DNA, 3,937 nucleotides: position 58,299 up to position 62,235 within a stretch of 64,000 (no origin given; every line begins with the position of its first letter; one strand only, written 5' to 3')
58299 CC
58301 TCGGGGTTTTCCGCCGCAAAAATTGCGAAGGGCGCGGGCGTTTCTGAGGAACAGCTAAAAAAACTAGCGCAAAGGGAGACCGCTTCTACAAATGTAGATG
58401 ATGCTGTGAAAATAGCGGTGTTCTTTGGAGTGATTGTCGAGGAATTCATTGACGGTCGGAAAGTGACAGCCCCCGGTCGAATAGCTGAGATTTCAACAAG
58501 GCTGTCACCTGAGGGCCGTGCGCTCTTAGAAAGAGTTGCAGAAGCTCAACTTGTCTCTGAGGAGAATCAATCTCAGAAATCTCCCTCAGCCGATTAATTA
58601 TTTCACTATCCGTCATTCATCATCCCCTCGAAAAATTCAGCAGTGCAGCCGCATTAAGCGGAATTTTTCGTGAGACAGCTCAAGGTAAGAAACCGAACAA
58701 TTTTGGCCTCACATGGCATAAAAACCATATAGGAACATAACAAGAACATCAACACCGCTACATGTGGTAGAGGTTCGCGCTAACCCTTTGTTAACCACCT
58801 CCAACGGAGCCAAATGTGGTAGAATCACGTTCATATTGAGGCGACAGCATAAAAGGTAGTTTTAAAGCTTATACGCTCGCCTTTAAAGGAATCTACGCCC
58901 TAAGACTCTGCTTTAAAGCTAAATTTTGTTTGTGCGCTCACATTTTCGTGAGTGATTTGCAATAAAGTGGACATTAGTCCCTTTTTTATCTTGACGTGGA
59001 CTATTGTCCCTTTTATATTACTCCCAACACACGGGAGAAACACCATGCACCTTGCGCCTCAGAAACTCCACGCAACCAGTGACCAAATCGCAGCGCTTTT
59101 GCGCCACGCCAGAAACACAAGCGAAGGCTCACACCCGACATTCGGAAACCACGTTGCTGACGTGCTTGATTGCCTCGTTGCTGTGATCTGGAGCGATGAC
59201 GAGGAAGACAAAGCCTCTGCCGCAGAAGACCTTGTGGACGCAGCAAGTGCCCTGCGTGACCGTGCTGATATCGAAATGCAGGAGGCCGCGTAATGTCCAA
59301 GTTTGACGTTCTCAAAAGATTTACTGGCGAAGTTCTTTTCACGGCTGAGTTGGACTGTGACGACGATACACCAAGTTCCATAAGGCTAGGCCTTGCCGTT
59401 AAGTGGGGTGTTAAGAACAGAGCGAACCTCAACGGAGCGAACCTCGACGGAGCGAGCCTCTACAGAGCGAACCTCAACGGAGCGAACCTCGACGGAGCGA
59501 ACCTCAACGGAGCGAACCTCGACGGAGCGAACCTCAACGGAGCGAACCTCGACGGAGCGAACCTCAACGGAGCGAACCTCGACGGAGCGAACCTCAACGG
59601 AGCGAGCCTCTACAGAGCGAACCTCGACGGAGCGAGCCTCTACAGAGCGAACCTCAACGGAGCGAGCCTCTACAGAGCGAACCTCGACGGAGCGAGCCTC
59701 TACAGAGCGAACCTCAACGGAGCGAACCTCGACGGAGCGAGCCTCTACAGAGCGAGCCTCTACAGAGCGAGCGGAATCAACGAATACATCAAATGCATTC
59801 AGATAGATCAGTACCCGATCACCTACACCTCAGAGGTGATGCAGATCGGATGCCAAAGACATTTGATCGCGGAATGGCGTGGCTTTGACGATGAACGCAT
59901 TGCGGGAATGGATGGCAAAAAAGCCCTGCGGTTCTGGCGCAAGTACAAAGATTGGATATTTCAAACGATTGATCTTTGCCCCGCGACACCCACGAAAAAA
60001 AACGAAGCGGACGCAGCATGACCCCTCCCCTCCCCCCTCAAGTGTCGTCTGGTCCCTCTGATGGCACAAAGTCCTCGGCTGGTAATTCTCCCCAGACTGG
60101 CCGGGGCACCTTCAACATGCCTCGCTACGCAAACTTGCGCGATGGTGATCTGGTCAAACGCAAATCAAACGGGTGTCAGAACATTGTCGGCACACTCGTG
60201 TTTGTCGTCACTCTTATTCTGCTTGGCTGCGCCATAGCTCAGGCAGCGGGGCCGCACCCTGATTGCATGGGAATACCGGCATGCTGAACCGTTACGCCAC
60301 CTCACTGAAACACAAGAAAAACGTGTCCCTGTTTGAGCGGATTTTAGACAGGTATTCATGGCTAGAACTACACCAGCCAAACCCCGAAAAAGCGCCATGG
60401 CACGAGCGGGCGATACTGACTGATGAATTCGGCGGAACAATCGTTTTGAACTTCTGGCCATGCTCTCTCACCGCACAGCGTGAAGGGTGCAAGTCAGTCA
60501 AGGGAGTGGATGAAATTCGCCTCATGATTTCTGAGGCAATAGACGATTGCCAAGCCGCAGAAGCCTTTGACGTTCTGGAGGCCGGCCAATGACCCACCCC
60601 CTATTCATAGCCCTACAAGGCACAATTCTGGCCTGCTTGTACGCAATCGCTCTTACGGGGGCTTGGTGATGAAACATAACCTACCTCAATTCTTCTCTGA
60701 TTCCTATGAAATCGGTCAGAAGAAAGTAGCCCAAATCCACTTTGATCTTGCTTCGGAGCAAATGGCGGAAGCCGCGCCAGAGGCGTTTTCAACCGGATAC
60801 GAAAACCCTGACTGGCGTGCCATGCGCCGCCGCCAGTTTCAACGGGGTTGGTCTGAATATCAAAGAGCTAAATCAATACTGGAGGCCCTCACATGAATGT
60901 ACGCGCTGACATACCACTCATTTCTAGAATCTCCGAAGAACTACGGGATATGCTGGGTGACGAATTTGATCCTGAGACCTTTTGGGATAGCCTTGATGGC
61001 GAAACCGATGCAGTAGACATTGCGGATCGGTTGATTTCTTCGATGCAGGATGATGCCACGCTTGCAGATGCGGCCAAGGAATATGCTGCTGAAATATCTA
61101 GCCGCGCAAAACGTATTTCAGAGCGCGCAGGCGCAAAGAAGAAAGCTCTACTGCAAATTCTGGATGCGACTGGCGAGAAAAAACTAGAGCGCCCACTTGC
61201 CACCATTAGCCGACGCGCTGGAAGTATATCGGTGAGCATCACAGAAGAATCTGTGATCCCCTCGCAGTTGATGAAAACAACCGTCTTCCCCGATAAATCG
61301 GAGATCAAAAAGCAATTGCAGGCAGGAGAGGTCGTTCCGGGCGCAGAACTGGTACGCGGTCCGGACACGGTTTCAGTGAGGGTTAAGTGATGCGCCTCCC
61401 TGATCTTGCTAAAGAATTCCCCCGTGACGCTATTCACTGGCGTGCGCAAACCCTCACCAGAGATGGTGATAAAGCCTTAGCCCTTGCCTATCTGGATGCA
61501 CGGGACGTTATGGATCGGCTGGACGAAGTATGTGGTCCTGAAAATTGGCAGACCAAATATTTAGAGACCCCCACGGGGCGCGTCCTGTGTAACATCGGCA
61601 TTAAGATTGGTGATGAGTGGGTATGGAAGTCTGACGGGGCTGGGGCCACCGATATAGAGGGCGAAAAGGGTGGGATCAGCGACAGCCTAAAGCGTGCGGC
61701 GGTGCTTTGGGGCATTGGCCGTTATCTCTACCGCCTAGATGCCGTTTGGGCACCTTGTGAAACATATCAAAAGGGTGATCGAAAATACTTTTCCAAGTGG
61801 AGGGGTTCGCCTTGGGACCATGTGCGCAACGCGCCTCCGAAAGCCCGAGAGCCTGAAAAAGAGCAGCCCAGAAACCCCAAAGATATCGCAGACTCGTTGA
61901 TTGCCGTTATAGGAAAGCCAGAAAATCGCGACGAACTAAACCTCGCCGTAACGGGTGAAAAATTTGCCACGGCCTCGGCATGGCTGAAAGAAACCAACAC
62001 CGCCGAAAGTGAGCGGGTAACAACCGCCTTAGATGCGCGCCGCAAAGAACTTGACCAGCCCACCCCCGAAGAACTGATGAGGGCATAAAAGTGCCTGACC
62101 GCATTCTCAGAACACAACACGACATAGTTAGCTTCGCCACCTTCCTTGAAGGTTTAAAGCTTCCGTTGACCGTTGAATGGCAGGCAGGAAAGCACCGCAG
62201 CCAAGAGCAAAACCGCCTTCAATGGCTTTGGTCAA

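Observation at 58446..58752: SOS-box promoter firing antisense into a non-cleavable cI, with a hidden 56-aa overlapping ORF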

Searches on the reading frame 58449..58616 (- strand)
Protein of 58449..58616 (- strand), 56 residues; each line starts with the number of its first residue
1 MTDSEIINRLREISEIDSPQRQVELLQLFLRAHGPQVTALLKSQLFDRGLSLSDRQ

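Call 9: search_protein_families(library=pfam, proteins=[window:58449-58616:-], max_evalue=0.1)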
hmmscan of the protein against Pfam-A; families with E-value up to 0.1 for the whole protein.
window:58449-58616:- (56 aa): 2 families
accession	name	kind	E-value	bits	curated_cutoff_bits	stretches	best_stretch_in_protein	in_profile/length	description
PF05338.17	DUF717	-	0.038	14.5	27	1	5-30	24-49/55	Protein of unknown function (DUF717)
PF02090.21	SPAM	-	0.049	14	35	1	12-47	31-65/142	Salmonella surface presentation of antigen gene type M protein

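Call 10: search_protein_families(library=phrogs, proteins=[window:58449-58616:-], max_evalue=0.1)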
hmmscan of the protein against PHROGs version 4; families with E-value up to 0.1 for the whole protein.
window:58449-58616:- (56 aa): 0 families

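Call 46: find_homologous_proteins(query=A2, max_evalue=0.001)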
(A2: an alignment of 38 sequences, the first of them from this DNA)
Query A2 (38 sequences): 2670 candidates shared short words with the query, none scored E <= 0.001.

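Call 47: search_protein_families(library=pfam, alignment_id=A2, max_evalue=0.01)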
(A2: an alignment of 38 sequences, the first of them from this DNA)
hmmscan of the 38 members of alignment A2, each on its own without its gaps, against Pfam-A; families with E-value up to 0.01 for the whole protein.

A. member 1, seq(56 aa): 0 families

B. families by the number of members that match (of 38 scanned): 0 families

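Call 48: search_protein_families(library=phrogs, alignment_id=A2, max_evalue=0.01)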
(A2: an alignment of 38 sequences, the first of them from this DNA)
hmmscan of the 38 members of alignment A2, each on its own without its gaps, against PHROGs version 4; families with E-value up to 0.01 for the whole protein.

A. member 1, seq(56 aa): 0 families

B. families by the number of members that match (of 38 scanned): 3 families
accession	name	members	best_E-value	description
phrog_35844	-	1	0.0013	-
phrog_26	-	1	0.0032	tail completion or Neck1 protein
phrog_35546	-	1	0.0046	-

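Call 56: predict_structure(protein=window:58449-58616:-)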
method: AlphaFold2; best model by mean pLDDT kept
length: 56 residues; sequences in the alignment: 1
mean_pLDDT: 88.8   pTM: 0.67
mean pLDDT of the five models: 88.8, 88.6, 88.6, 84.2, 83.2
residues with pLDDT >= 90: 39; 70-90: 11; 50-70: 4; < 50: 2
segments of 3 or more residues with pLDDT < 50: none
pLDDT, mean of each block of 10 residues (from residue 1): 94 97 98 94 80 58
secondary structure, 60 per line:
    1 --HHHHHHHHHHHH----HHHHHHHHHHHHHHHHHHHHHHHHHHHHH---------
elements in order: H3-14 H19-47

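Call 62: fold_search(model_id=the predicted structure, library=pdb)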
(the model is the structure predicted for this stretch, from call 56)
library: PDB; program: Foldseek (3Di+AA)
matches with E <= 10: 15; with E <= 0.001: 0
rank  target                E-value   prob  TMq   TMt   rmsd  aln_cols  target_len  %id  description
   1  6x0m_O                3.6e+00  0.10  0.36  0.12   4.8        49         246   18  Bridging of double-strand DNA break activates PARP2/HPF1 to modify chromatin (released 2020-09-16)
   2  6nd4_M                5.2e+00  0.07  0.35  0.08   5.2        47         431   30  Conformational switches control early maturation of the eukaryotic small ribosomal subunit (released 2019-06-19)
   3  9g8u_B                6.4e+00  0.11  0.50  0.13   7.1        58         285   14  Structure of the LipA:LipB complex from Acinetobacter baumannii (released 2025-02-19)
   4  3odr                  6.9e+00  0.05  0.37  0.10   4.7        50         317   20  Crystal Structure of the N-terminal Domain of Human Symplekin (released 2010-10-06)
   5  9k7u_B                7.4e+00  0.10  0.44  0.45   5.8        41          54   17  Crystal structure of designed zinc-induced heterodimer Heter-Zn2-HEHE-22 (released 2025-10-29)
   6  1zoq_C                7.4e+00  0.05  0.34  0.38   4.4        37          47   27  IRF3-CBP complex (released 2006-03-21)
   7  7jfl_C                8.0e+00  0.04  0.34  0.42   3.7        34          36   29  Crystal structure of human phosphorylated IRF-3 bound to CBP (released 2020-09-09)
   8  6x0m_o                8.6e+00  0.06  0.36  0.10   5.1        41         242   15  Bridging of double-strand DNA break activates PARP2/HPF1 to modify chromatin (released 2020-09-16)
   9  3ogh_B                8.6e+00  0.04  0.30  0.15   7.3        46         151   22  Crystal structure of yciE protein from E. coli CFT073, a member of ferritine-like superfamily of diiron-containing fou (released 2010-09-15)
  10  3ods                  9.2e+00  0.08  0.49  0.12   3.9        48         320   21  Crystal structure of the K185A mutant of the N-terminal domain of human Symplekin (released 2010-10-06)
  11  8jzd_A                9.2e+00  0.04  0.37  0.14   7.8        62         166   22  Crystal structure of Escherichia coli NarJ in complex with the signal peptide of E. coli NarG (released 2024-05-15)
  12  9h8k                  9.2e+00  0.03  0.35  0.08  14.2        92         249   12  Crystal Structure of Polyphosphate kinase 2-II (PPK2-II) from Lysinibacillus fusiformis bound to AMP (released 2025-02-05)
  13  8vjn_B                9.9e+00  0.07  0.41  0.44   5.1        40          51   18  Myxococcus xanthus encapsulin cargo protein EncD in complex with flavin mononucleotide (released 2024-05-08)
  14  1tmx_B                9.9e+00  0.07  0.45  0.11   9.3        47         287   17  Crystal structure of hydroxyquinol 1,2-dioxygenase from Nocardioides Simplex 3E (released 2005-03-22)
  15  6fbm_A                9.9e+00  0.05  0.28  0.04   2.2        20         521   35  Crystal structure of GNIP1Aa from Chromobacterium piscinae (released 2019-01-30)

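Call 63: fold_search(model_id=the predicted structure, library=viral)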
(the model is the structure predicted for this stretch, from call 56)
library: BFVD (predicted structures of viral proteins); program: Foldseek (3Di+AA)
matches with E <= 10: 82; with E <= 0.001: 0
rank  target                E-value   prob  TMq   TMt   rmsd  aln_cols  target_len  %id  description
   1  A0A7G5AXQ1            1.2e+00  0.16  0.41  0.26   7.4        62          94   19  (no name in the UniProt tables at hand)
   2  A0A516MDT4            1.6e+00  0.47  0.58  0.60   4.1        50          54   22  (no name in the UniProt tables at hand)
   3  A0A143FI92            1.6e+00  0.11  0.35  0.34   7.0        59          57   19  (no name in the UniProt tables at hand)
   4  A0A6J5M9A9            1.8e+00  0.13  0.39  0.12  11.4        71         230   24  Uncharacterized protein [uncultured Caudovirales phage]
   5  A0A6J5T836            2.2e+00  0.20  0.44  0.45   6.1        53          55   23  Uncharacterized protein [uncultured Caudovirales phage]
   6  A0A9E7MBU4            2.4e+00  0.12  0.39  0.32   5.5        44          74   25  (no name in the UniProt tables at hand)
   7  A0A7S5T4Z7            2.4e+00  0.10  0.37  0.24   8.2        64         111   17  (no name in the UniProt tables at hand)
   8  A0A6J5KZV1            2.6e+00  0.63  0.58  0.63   1.6        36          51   22  Uncharacterized protein [uncultured Caudovirales phage]
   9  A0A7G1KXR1            2.8e+00  0.13  0.43  0.14   6.3        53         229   19  (no name in the UniProt tables at hand)
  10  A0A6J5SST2            3.0e+00  0.09  0.37  0.33   6.2        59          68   22  Uncharacterized protein [uncultured Caudovirales phage]
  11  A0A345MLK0            3.4e+00  0.11  0.43  0.32  13.4        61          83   23  (no name in the UniProt tables at hand)
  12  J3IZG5                3.4e+00  0.06  0.35  0.16   5.7        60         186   15  (no name in the UniProt tables at hand)
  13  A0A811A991            3.7e+00  0.18  0.52  0.15   8.3        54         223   15  (no name in the UniProt tables at hand)
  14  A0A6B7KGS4            3.7e+00  0.15  0.50  0.38   7.5        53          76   19  Uncharacterized protein [Spodoptera cosmioides nucleopolyhedrovirus]
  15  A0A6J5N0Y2            3.7e+00  0.04  0.27  0.23   8.2        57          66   18  Uncharacterized protein [uncultured Caudovirales phage]
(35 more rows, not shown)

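Call 84: search_protein_representatives(protein=window:58449-58616:-)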
Query: 56 residues. Proteins with E-value up to 0.001 (for the whole library): 1; up to 1e-10: 0; up to 1e-30: 0. The best 1 are listed.
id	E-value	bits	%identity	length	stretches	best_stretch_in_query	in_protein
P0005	7.6e-04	35.3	-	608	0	-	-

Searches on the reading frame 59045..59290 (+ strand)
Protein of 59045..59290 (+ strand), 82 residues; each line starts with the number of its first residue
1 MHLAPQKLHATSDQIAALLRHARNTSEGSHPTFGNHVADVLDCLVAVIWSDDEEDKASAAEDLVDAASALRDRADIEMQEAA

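Call 9: search_protein_families(library=pfam, proteins=[window:59045-59290:+], max_evalue=0.1)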
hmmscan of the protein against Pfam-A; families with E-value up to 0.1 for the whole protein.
window:59045-59290:+ (82 aa): 2 families
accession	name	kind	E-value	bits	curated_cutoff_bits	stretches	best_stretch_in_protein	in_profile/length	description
PF10441.14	Urb2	-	0.054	13.8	27.1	1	14-62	55-102/209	Urb2/Npa2 family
PF14361.12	RsbRD_N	-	0.074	14.2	24.3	1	22-82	24-89/104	RsbT co-antagonist protein rsbRD N-terminal domain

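Call 10: search_protein_families(library=phrogs, proteins=[window:59045-59290:+], max_evalue=0.1)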
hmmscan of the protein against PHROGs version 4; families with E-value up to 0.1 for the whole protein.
window:59045-59290:+ (82 aa): 1 family
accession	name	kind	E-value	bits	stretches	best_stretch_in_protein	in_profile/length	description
phrog_33496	-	unknown function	0.035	15.1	0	62-79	27-44/50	-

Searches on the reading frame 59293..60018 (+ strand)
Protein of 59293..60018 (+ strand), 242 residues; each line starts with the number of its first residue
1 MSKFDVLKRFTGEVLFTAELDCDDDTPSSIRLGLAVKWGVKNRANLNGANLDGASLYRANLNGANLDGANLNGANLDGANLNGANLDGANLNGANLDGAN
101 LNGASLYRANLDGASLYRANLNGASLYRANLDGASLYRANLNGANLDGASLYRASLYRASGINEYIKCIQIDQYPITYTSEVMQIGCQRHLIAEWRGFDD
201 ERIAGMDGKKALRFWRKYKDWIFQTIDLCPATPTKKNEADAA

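Call 9: search_protein_families(library=pfam, proteins=[window:59293-60018:+], max_evalue=0.1)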
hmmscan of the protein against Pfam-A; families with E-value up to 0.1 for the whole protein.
window:59293-60018:+ (242 aa): 3 families
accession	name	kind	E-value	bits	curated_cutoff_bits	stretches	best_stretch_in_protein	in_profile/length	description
PF00805.28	Pentapeptide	-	1.2e-33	114.6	20.2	3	84-123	1-40/40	Pentapeptide repeats (8 copies)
PF13576.12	Pentapeptide_3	-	2.2e-15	57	27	1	66-100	6-43/48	Pentapeptide repeats (9 copies)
PF13599.13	Pentapeptide_4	-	1.9e-11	44.3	38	2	43-115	5-77/78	Pentapeptide repeat region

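Call 10: search_protein_families(library=phrogs, proteins=[window:59293-60018:+], max_evalue=0.1)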
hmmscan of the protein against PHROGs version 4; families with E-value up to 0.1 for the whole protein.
window:59293-60018:+ (242 aa): 12 families
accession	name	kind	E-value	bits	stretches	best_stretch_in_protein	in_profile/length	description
phrog_7713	-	unknown function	3.5e-33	114.4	3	115-196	26-102/103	-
phrog_31567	-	unknown function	6.2e-27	95.4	3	132-227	46-138/151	-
phrog_923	-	unknown function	3.2e-24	85.7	1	43-222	796-978/990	-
phrog_31265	-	unknown function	5.5e-22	79.9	1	3-151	2-151/264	-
phrog_15350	-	unknown function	5.2e-16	59.5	1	43-160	153-270/494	-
phrog_37032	-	unknown function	7.2e-12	46.2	1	140-222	9-86/110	-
phrog_12514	-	unknown function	6.5e-09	36.6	1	43-151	143-252/287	-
phrog_30240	-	unknown function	4.4e-08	33.3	2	36-122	174-261/438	-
phrog_7653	-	unknown function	7.5e-05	22.2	1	43-162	173-293/782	-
phrog_29257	-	unknown function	0.00021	21.9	1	166-196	284-314/358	-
phrog_20449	-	unknown function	0.019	14.5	0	124-199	558-631/663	-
phrog_36443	-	unknown function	0.056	12.2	1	44-178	432-573/1238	-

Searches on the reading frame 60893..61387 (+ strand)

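Call 9: search_protein_families(library=pfam, proteins=[window:60893-61387:+], max_evalue=0.1)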
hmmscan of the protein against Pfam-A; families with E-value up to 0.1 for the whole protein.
window:60893-61387:+ (165 aa): 1 family
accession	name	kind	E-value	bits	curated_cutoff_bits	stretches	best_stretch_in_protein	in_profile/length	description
PF05565.16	Sipho_Gp157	-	7.5e-20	72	28.6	1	15-156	10-156/162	Siphovirus Gp157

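Call 10: search_protein_families(library=phrogs, proteins=[window:60893-61387:+], max_evalue=0.1)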
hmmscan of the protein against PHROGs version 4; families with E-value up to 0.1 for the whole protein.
window:60893-61387:+ (165 aa): 2 families
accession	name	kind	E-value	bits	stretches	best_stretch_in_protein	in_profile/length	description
phrog_253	-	DNA, RNA and nucleotide metabolism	4.7e-25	89.4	1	13-163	15-167/169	Mu Gam-like end protection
phrog_20203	-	unknown function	0.0073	17.4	1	93-153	4-66/75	-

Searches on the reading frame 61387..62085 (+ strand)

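Call 55: search_protein_families(library=pfam, proteins=[window:61387-62085:+], max_evalue=0.001)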
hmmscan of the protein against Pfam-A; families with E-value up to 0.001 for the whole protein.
window:61387-62085:+ (233 aa): 1 family
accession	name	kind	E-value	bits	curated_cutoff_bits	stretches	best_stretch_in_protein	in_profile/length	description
PF04098.21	Rad52_Rad22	-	9.5e-17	61.8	20.3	1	7-127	9-147/153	Rad52/22 family double-strand break repair protein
